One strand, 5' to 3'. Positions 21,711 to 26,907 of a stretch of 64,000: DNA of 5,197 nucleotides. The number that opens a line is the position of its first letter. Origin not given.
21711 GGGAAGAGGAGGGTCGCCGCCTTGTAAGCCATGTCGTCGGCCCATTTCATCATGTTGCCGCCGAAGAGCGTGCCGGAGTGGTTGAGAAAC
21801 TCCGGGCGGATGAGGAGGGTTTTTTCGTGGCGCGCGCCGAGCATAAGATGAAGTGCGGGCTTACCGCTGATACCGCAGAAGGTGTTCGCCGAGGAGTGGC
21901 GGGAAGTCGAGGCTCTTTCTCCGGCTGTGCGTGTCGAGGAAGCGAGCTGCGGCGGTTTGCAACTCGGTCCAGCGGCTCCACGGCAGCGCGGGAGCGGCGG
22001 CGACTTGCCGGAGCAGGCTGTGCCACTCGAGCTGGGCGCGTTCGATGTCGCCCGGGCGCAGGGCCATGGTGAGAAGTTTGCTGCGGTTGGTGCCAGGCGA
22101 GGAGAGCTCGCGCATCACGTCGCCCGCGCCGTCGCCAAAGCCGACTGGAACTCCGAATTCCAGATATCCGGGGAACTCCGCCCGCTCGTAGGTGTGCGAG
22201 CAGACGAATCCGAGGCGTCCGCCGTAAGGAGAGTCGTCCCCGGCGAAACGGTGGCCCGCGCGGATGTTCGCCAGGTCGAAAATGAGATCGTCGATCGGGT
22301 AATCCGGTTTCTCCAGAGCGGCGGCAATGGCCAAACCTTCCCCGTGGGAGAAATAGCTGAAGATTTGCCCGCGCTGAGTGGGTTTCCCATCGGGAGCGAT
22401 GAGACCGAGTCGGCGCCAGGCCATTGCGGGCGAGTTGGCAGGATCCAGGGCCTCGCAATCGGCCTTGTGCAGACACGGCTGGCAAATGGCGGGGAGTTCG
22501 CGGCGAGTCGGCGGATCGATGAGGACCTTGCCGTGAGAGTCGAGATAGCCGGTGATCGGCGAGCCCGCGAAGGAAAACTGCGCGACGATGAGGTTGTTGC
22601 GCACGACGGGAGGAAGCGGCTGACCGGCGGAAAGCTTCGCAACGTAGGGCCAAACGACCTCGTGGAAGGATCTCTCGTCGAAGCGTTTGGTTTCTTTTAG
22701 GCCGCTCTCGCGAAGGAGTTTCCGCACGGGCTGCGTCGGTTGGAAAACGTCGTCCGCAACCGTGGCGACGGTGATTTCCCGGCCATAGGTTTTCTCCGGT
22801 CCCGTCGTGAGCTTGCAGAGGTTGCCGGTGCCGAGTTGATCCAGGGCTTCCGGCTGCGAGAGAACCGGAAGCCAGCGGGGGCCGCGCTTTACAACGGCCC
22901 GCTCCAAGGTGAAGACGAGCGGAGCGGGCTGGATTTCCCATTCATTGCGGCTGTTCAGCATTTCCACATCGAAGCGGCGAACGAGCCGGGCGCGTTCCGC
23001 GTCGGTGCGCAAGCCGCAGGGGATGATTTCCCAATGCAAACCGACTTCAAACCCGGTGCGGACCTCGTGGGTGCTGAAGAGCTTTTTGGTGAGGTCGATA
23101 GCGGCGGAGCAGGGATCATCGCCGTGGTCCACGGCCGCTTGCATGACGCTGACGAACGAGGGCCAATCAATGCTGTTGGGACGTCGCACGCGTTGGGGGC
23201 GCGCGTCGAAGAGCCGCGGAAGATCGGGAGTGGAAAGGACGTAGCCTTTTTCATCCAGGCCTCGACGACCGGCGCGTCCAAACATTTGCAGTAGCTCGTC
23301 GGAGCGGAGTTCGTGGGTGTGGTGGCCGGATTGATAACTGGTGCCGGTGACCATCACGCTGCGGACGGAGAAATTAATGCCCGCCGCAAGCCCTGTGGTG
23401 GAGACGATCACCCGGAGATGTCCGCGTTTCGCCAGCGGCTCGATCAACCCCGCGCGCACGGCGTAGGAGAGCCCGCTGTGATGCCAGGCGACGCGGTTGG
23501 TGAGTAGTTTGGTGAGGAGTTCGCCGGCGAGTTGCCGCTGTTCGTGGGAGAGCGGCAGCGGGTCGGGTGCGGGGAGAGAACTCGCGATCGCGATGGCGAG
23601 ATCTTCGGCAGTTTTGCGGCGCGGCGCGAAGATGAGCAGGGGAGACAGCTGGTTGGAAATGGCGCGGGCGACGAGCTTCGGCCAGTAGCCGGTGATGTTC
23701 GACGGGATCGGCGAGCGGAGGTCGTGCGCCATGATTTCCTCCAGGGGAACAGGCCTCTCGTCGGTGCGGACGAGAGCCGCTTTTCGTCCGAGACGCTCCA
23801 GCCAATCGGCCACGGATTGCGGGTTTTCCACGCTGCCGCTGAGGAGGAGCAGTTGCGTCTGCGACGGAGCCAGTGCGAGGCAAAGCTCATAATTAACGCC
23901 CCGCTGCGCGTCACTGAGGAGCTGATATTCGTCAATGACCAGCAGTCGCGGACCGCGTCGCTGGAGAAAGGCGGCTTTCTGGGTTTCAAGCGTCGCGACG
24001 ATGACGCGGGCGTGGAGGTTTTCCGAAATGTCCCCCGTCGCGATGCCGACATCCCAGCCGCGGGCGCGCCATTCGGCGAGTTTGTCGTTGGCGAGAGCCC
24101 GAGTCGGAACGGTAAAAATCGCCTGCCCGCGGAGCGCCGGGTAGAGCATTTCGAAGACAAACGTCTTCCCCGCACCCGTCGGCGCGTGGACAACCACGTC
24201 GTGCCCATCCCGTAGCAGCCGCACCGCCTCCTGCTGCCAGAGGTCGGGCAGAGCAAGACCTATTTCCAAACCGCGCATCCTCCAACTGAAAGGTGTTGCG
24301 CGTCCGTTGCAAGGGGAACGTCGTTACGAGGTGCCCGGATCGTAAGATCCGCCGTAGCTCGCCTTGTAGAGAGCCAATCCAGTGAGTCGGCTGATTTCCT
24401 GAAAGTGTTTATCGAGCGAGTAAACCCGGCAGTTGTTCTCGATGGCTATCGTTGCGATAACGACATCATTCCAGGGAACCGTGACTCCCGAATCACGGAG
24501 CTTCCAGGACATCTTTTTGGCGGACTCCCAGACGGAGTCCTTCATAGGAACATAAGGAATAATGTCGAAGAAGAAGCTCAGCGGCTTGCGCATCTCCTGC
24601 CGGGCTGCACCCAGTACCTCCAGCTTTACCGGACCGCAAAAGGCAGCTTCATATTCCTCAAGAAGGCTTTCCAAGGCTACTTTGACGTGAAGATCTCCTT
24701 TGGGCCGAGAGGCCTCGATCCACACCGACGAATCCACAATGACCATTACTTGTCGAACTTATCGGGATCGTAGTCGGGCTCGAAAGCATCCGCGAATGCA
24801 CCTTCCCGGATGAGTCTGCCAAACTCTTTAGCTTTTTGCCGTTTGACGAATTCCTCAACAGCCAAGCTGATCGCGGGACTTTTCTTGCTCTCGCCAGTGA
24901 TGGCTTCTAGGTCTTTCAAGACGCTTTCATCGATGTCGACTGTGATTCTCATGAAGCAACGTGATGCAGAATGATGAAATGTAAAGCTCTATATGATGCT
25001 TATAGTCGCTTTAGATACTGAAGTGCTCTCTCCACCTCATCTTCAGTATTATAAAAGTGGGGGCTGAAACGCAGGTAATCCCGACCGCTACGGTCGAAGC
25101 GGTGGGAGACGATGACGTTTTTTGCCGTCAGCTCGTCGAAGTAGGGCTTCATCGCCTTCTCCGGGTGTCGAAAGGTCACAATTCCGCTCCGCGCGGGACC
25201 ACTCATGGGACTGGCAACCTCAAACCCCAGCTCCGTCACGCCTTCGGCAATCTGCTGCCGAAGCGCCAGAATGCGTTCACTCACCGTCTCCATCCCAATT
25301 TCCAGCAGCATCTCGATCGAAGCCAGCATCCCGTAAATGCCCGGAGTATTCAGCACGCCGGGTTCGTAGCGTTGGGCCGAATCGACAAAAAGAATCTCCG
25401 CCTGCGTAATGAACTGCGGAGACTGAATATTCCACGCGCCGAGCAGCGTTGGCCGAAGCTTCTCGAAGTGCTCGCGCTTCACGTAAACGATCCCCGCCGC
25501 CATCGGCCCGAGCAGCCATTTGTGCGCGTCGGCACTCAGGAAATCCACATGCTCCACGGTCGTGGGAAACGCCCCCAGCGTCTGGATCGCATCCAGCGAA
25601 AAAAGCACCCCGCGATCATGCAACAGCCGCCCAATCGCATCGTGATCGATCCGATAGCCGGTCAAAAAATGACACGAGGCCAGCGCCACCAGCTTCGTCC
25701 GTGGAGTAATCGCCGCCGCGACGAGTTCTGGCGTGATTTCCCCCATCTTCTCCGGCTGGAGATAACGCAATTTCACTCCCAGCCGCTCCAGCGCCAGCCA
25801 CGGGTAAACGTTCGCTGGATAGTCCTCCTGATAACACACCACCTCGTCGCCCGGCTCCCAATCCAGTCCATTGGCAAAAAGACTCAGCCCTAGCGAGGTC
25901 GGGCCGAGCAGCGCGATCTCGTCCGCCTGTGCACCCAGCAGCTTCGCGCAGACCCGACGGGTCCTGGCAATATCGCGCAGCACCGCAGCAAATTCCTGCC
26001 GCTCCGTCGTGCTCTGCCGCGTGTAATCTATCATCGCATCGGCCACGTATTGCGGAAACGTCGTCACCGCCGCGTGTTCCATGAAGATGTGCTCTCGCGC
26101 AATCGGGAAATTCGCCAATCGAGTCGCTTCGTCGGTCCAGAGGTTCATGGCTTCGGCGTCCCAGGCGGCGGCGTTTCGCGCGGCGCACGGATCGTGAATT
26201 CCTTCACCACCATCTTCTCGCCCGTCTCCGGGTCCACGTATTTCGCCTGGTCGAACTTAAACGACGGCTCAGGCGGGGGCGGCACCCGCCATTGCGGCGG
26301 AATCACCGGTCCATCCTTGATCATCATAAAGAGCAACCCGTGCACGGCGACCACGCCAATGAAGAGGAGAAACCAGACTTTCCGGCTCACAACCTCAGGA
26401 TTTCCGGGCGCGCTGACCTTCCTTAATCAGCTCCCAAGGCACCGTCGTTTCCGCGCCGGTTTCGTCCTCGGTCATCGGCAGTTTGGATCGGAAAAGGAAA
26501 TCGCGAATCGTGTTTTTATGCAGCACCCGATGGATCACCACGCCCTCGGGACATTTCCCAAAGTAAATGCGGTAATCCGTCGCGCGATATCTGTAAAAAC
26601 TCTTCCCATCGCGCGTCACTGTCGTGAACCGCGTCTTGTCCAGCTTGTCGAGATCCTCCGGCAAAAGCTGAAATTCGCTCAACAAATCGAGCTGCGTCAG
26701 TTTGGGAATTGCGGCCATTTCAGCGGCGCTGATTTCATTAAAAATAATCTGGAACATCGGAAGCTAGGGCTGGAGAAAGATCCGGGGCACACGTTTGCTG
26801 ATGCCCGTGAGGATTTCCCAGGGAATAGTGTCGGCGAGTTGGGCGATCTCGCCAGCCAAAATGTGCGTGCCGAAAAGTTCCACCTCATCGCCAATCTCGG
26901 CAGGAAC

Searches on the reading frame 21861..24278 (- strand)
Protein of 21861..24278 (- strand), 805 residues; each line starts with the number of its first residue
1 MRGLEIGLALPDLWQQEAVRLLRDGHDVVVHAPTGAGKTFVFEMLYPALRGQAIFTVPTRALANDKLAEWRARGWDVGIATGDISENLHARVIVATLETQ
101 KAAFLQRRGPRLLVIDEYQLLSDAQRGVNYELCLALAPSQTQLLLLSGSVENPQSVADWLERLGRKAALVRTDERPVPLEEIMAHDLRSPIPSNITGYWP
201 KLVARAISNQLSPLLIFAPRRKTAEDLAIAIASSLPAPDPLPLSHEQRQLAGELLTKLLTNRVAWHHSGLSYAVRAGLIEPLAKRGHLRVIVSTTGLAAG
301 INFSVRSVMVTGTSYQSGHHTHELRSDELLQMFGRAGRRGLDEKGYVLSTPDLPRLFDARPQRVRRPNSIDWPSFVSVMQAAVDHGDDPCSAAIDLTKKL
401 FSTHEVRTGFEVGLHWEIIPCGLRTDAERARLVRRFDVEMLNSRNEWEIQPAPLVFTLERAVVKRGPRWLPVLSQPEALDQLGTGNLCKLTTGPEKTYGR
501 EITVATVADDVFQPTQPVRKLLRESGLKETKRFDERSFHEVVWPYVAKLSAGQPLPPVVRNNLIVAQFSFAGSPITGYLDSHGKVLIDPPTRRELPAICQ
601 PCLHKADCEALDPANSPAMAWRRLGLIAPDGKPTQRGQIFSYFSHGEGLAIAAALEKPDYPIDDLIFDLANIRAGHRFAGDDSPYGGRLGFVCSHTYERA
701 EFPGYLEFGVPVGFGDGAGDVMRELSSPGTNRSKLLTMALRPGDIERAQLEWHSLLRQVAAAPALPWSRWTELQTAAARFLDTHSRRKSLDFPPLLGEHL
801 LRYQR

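Call 31: search_protein_families(library=pfam, proteins=[window:21861-24278:-], max_evalue=0.001)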
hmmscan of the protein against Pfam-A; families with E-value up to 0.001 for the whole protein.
window:21861-24278:- (805 aa): 6 families
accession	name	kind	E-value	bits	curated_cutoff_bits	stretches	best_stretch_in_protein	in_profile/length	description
PF00270.35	DEAD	-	8.9e-19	68.3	26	1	15-152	4-163/167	DEAD/DEAH box helicase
PF22527.2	DEXQc_Suv3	-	1.2e-07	31.9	27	1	28-134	15-118/154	DEXQ-box helicase domain of Suv3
PF00271.37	Helicase_C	-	3.9e-07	30.7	23.5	1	253-340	32-110/110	Helicase conserved C-terminal domain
PF13401.12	AAA_22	-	2.9e-05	24.8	27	1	28-124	8-99/130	AAA domain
PF13604.12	AAA_30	-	9.1e-05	22.7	27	1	15-125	6-104/191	AAA domain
PF04851.21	ResIII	-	0.0007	20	22.5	0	15-117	8-133/164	Type III restriction enzyme, res subunit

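Call 32: find_homologous_proteins(query=window:21861-24278:-, max_evalue=1e-20)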
Query window:21861-24278:- (805 aa): 5707 proteins with E <= 1e-20 among 8000 candidates; the best 120 are listed.
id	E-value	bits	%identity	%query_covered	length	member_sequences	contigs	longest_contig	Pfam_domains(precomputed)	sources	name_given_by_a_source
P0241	0.0e+0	1849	100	100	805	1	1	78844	PF00270.36,PF00271.38,PF22527.3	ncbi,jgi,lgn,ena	ncbi:MAG TPA: DEAD/DEAH box helicase [Chthoniobacterales bacterium]|jgi:superfamily II DNA/RNA helic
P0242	0.0e+0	1647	88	100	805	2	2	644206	PF00270.36,PF13401.13,PF00271.38,PF22527.3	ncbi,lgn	ncbi:MAG: DEAD/DEAH box helicase [Chthoniobacterales bacterium]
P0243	0.0e+0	1616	85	100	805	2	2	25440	PF00270.36,PF13604.13,PF00271.38,PF22527.3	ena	-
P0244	0.0e+0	1600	85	100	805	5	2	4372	PF00270.36,PF00271.38,PF22527.3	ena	-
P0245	0.0e+0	1523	81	100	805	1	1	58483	PF00270.36,PF00271.38,PF22527.3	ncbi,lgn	-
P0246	0.0e+0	1357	75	100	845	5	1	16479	PF00270.36,PF13604.13,PF00271.38,PF22527.3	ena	-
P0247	0.0e+0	1191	66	100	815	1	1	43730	PF00270.36,PF22527.3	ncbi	ncbi:MAG TPA: DEAD/DEAH box helicase [Chthoniobacterales bacterium]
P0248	0.0e+0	1184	66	100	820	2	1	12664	PF00270.36,PF00271.38,PF22527.3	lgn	-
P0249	1.9e-293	994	57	99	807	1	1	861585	PF00270.36,PF00271.38,PF22527.3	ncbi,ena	-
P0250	1.5e-292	991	57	99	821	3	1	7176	PF00270.36,PF00271.38,PF22527.3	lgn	-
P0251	1.5e-292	991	57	97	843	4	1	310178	PF00270.36,PF00271.38,PF22527.3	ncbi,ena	-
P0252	6.2e-292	989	56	99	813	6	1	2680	PF00270.36,PF00271.38,PF22527.3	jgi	jgi:superfamily II DNA/RNA helicase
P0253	1.1e-291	988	57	99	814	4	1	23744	PF00270.36,PF00271.38,PF22527.3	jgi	jgi:superfamily II DNA/RNA helicase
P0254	1.1e-290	985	56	99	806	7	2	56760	PF00270.36,PF00271.38,PF22527.3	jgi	jgi:superfamily II DNA/RNA helicase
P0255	7.0e-290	982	57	99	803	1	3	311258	PF00270.36,PF13604.13,PF13245.13,PF00271.38,PF22527.3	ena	-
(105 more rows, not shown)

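Call 33: find_encoding_contigs(protein=P0242, flank=4000, max_places=2)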
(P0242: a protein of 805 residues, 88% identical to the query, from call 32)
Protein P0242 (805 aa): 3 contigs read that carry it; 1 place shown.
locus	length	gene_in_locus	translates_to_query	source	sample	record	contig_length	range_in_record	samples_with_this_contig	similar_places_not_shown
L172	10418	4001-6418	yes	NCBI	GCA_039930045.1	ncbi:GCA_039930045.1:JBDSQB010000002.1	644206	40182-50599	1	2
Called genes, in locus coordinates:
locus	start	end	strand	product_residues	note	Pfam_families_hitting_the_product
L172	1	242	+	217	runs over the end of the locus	PF07610:DUF1573, PF22544:HYDIN_VesB_CFA65-like_Ig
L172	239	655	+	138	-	PF00581:Rhodanese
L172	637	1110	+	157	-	PF07291:MauE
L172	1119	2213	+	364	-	PF01168:Ala_racemase_N, PF00842:Ala_racemase_C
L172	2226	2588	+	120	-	-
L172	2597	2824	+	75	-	-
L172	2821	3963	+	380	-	PF00155:Aminotran_1_2 (faint), PF00266:Aminotran_5, PF22580:KYNU_C (weak)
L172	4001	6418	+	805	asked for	PF00270:DEAD, PF13401:AAA_22 (faint), PF22527:DEXQc_Suv3 (weak), PF00271:Helicase_C (weak)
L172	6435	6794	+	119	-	PF03061:4HBT (weak)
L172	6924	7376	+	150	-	PF02381:MraZ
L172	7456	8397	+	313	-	PF01795:Methyltransf_5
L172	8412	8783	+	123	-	-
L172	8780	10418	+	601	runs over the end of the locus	PF03717:PBP_dimer, PF21922:PBP_dimer_2 (weak), PF00905:Transpeptidase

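Call 34: find_encoding_contigs(protein=P0245, flank=4000, max_places=2)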
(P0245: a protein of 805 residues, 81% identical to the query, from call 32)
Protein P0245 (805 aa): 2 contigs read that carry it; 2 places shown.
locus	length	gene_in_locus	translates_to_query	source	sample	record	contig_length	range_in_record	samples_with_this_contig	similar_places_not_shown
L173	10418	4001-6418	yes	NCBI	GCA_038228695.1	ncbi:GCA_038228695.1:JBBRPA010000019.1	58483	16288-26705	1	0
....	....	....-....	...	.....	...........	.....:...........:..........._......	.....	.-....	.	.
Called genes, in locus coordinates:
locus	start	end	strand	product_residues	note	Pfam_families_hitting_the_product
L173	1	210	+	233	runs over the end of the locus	PF07610:DUF1573, PF22544:HYDIN_VesB_CFA65-like_Ig (weak)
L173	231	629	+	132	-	PF00581:Rhodanese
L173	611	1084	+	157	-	PF07291:MauE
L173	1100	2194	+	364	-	PF01168:Ala_racemase_N, PF00842:Ala_racemase_C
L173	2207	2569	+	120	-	-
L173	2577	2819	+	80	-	-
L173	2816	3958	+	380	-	PF00266:Aminotran_5, PF22580:KYNU_C (faint)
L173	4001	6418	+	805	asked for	PF00270:DEAD, PF22527:DEXQc_Suv3 (weak), PF00271:Helicase_C (weak)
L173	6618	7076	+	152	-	PF02381:MraZ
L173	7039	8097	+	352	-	PF01795:Methyltransf_5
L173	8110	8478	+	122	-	-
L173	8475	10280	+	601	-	PF03717:PBP_dimer, PF21922:PBP_dimer_2 (faint), PF00905:Transpeptidase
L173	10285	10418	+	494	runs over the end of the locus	PF01225:Mur_ligase, PF08245:Mur_ligase_M, PF02875:Mur_ligase_C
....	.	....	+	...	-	?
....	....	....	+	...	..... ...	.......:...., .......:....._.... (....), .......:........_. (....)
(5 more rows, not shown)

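Call 35: find_encoding_contigs(protein=P0243, flank=4000, max_places=2)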
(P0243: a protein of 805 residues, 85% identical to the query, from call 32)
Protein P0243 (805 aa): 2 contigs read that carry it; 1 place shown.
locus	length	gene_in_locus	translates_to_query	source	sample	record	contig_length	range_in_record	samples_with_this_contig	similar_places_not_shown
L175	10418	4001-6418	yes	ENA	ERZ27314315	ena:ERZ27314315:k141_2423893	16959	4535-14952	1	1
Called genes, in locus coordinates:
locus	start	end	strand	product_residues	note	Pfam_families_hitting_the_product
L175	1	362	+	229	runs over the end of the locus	-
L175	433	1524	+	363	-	PF01168:Ala_racemase_N, PF00842:Ala_racemase_C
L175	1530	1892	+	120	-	-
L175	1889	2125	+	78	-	-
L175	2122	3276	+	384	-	PF00266:Aminotran_5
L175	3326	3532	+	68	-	PF09957:VapB_antitoxin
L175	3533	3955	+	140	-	PF01850:PIN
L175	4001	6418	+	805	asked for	PF00270:DEAD, PF13604:AAA_30 (faint), PF22527:DEXQc_Suv3 (weak), PF00271:Helicase_C (weak)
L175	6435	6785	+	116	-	PF03061:4HBT (weak)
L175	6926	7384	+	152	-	PF02381:MraZ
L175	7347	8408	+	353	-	PF01795:Methyltransf_5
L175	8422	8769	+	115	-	-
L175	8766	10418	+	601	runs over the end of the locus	PF03717:PBP_dimer, PF21922:PBP_dimer_2 (weak), PF00905:Transpeptidase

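Call 54: search_protein_families(library=padloc, proteins=[window:21861-24278:-], max_evalue=0.001)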
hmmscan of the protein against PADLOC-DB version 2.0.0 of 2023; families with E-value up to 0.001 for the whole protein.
window:21861-24278:- (805 aa): 33 families (the best 25 are shown)
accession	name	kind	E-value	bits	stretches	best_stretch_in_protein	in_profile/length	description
PDLC04531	PDC-M23B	-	2.7e-27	93.2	2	255-347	620-708/1060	-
PDLC00187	HamB1|HamB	-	1.5e-22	77.8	2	14-183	145-327/851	DEAD-box helicase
PDLC00186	HamB1|HamB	-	1.1e-21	74.6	2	202-347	381-529/864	DEAD-box helicase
PDLC00200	HamB2|HamB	-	6.3e-20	68.8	2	202-347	381-528/865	DEAD-box helicase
PDLC00194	HamB1|HamB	-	1.1e-19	67.9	2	254-348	553-648/995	DEAD-box helicase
PDLC00185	HamB1|HamB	-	1.3e-17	60.9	2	14-134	146-276/871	DEAD-box helicase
PDLC00188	HamB1|HamB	-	5.1e-15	52.6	2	255-362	566-666/1037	DEAD-box helicase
PDLC00192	HamB1|HamB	-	5.1e-14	48.9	1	257-352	578-668/1104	DEAD-box helicase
PDLC00175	HamB1|HamB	-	2.4e-12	43.2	2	257-348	546-632/1000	DEAD-box helicase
PDLC00174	HamB1|HamB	-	3e-11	39.9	1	259-348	620-704/1163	DEAD-box helicase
PDLC00181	HamB1|HamB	-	8.8e-11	38.5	1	256-338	416-498/836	DEAD-box helicase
PDLC00178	HamB1|HamB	-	1.7e-10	37.5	2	263-359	575-664/830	DEAD-box helicase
PDLC04532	PDC-M23B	-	1.3e-09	34.6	1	256-347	632-722/817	-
PDLC03960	SngC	-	4.2e-09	33.7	1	111-340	152-362/720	-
PDLC00201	HamB2|HamB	-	8.9e-09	32.3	1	15-337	108-425/721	DEAD-box helicase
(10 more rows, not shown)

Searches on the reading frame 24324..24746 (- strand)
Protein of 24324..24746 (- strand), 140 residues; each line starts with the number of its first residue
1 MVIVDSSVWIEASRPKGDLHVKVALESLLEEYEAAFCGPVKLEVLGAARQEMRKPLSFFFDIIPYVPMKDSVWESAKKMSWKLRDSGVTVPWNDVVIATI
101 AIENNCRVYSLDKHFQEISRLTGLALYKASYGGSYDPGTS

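Call 31: search_protein_families(library=pfam, proteins=[window:24324-24746:-], max_evalue=0.001)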
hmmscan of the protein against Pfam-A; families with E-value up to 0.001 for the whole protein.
window:24324-24746:- (140 aa): 1 family
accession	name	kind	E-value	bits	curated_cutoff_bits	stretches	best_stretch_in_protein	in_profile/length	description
PF01850.27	PIN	-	1.9e-08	35.4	23.6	1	2-120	1-119/120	PIN domain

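Call 54: search_protein_families(library=padloc, proteins=[window:24324-24746:-], max_evalue=0.001)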
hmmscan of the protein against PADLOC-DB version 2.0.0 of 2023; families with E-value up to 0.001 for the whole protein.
window:24324-24746:- (140 aa): 0 families

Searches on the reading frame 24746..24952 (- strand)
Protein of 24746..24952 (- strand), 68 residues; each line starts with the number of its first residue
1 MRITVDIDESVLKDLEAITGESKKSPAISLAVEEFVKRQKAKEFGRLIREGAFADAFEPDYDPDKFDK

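Call 31: search_protein_families(library=pfam, proteins=[window:24746-24952:-], max_evalue=0.001)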
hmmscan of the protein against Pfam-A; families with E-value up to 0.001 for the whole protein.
window:24746-24952:- (68 aa): 1 family
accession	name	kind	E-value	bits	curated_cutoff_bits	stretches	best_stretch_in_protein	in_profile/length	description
PF09957.15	VapB_antitoxin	-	7e-08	32.7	23.4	1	1-46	1-46/47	Bacterial antitoxin of type II TA system, VapB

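Call 54: search_protein_families(library=padloc, proteins=[window:24746-24952:-], max_evalue=0.001)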
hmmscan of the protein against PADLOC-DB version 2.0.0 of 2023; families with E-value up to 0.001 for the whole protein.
window:24746-24952:- (68 aa): 0 families

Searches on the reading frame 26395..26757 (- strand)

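Call 39: search_protein_families(library=pfam, proteins=[window:26395-26757:-], max_evalue=0.01)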
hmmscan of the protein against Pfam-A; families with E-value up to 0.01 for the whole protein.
window:26395-26757:- (120 aa): 1 family
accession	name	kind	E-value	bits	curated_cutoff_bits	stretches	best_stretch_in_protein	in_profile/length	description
PF05016.21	ParE_toxin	-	0.0052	17.8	23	1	29-82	36-86/89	ParE toxin of type II toxin-antitoxin system, parDE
